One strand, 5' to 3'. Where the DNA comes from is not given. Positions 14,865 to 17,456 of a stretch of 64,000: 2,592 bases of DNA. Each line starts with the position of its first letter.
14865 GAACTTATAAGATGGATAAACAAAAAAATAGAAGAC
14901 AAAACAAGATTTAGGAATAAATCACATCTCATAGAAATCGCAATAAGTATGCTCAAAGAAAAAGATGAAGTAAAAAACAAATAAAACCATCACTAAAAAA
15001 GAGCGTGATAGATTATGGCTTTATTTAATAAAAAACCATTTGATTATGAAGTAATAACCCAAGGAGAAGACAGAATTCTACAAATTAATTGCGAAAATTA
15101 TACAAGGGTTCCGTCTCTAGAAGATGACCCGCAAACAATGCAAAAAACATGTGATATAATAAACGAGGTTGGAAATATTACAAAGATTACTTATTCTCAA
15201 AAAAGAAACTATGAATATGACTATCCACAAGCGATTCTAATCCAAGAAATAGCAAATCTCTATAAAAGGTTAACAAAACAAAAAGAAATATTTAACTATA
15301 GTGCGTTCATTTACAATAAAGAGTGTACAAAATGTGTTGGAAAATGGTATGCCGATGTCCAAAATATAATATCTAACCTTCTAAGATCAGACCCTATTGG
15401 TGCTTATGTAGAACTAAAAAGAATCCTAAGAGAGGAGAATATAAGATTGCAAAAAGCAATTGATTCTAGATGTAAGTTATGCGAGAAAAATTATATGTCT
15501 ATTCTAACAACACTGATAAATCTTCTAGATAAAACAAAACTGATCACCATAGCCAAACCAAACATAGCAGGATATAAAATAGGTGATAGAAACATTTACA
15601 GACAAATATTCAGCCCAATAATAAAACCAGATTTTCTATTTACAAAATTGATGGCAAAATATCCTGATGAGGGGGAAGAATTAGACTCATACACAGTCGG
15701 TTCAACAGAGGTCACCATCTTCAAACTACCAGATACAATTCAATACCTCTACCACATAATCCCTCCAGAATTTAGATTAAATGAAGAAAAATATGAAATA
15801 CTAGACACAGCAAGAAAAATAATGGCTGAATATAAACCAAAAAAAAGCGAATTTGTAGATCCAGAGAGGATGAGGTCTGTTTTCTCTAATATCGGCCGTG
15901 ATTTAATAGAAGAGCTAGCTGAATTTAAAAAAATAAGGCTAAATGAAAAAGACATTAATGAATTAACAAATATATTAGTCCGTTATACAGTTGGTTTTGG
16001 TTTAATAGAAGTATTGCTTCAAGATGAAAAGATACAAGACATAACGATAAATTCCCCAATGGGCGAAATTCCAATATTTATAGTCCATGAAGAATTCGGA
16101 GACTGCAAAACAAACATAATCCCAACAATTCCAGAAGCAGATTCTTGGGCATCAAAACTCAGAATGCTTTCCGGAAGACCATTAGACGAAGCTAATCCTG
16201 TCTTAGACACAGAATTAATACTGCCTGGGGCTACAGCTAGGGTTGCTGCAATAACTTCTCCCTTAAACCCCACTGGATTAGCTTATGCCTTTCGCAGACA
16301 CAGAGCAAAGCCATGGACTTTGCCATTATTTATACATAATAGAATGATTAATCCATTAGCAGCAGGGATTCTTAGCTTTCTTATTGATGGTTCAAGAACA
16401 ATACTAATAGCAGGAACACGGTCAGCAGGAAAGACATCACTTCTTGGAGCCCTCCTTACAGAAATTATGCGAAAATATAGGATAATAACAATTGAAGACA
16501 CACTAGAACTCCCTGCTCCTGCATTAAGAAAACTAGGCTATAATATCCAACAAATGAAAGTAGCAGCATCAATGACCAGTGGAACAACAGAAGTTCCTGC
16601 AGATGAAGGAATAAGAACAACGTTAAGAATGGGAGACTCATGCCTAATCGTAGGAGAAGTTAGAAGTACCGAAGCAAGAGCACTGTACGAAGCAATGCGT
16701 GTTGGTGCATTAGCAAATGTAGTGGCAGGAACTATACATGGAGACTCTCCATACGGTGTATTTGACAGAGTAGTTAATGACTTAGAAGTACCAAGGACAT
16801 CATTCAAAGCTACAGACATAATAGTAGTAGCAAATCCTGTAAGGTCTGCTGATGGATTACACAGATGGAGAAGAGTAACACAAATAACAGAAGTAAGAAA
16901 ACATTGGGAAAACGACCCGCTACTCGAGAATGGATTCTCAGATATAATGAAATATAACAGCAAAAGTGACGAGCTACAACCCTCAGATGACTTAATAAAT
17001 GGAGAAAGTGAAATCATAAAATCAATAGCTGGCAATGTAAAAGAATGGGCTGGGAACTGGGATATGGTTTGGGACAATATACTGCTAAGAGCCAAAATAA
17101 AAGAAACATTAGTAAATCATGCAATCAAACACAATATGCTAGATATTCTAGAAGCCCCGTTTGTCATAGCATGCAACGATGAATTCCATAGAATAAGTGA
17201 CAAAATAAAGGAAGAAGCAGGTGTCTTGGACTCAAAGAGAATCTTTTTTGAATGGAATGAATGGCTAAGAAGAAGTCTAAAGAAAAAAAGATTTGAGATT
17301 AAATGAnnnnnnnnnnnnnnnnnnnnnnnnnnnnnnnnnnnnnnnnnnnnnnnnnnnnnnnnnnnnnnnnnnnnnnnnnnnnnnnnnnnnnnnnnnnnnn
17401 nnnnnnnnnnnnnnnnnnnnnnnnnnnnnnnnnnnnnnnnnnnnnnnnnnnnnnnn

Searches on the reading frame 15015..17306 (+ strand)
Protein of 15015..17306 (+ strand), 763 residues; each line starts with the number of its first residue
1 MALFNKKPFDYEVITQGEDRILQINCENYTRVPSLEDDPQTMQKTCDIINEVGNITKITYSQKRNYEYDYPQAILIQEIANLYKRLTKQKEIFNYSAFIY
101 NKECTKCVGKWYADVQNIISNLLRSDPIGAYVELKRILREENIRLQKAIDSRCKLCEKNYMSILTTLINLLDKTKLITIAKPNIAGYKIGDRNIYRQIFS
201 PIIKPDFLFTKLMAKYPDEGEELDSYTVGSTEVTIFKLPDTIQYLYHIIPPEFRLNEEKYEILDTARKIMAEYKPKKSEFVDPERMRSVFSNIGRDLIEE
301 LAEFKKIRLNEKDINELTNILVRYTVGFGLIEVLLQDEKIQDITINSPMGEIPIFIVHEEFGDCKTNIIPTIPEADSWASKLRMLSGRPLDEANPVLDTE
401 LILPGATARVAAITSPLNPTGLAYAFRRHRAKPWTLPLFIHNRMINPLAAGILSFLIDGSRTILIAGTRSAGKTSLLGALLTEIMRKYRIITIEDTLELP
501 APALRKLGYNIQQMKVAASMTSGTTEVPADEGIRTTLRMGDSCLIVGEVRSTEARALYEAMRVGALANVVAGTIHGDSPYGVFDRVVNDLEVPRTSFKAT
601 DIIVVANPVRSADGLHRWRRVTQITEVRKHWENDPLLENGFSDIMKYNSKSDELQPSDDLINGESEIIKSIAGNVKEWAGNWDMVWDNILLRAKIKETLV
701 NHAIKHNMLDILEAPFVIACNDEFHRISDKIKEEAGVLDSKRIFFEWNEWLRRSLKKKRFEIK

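Call 66: search_protein_families(library=pfam, max_evalue=0.00001, proteins=[window:15015-17306:+])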
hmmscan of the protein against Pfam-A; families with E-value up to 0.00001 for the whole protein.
window:15015-17306:+ (763 aa): 1 family
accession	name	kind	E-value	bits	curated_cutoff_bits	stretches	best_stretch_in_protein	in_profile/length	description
PF00437.27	T2SSE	-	1.8e-14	53.6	24.9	1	440-602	122-270/370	Type II/IV secretion system protein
